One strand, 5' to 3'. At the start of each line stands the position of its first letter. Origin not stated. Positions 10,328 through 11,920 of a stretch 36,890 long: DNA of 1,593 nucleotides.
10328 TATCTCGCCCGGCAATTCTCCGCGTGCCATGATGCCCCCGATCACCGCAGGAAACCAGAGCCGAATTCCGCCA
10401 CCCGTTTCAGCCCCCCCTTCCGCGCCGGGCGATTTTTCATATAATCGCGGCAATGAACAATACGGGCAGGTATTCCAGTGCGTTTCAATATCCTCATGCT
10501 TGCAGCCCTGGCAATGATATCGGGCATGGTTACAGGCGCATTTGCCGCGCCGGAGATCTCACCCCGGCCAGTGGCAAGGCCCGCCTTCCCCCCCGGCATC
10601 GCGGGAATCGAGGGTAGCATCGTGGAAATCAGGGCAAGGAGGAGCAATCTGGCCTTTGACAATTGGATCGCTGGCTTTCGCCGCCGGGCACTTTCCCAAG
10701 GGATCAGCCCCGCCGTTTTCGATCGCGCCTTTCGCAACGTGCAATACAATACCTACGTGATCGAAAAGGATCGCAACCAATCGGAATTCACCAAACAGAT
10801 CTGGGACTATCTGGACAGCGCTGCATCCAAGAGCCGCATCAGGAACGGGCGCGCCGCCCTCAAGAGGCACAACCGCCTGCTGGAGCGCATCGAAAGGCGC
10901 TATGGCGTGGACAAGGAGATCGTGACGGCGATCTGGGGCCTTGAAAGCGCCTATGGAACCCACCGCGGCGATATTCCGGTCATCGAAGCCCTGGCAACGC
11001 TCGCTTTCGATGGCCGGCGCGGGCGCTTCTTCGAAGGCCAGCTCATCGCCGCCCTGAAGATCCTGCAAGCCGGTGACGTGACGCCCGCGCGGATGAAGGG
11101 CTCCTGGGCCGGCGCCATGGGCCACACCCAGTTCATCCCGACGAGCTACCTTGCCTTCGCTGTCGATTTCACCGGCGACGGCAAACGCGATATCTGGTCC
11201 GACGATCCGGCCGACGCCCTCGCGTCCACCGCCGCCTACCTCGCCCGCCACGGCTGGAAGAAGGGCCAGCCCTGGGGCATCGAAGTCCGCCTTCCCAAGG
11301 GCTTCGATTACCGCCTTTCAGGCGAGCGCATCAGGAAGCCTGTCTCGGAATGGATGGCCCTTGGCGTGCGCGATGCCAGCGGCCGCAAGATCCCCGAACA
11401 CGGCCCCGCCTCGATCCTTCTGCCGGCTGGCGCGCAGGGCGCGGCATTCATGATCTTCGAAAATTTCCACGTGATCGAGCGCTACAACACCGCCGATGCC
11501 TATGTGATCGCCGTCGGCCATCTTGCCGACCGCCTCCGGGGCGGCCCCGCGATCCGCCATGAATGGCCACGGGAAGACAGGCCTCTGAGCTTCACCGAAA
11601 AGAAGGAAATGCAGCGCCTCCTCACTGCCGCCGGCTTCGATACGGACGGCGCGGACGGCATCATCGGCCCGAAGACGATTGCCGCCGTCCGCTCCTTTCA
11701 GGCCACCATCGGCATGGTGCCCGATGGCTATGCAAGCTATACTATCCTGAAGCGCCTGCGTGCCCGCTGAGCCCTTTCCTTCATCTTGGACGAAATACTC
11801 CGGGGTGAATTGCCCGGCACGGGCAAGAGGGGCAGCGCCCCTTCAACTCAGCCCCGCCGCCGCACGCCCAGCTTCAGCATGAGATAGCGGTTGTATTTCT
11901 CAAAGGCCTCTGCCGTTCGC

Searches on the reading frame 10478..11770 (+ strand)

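Call 80: search_protein_families(library=pfam, proteins=[window:10478-11770:+], max_evalue=0.00001)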
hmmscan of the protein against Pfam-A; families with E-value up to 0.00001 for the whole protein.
window:10478-11770:+ (430 aa): 2 families
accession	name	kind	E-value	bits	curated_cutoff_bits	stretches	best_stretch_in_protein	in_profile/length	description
PF13406.11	SLT_2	-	1.1e-118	396.1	24.3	1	60-351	2-292/292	Transglycosylase SLT domain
PF01471.23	PG_binding_1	-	4.6e-10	40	23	1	376-427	6-57/57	Putative peptidoglycan binding domain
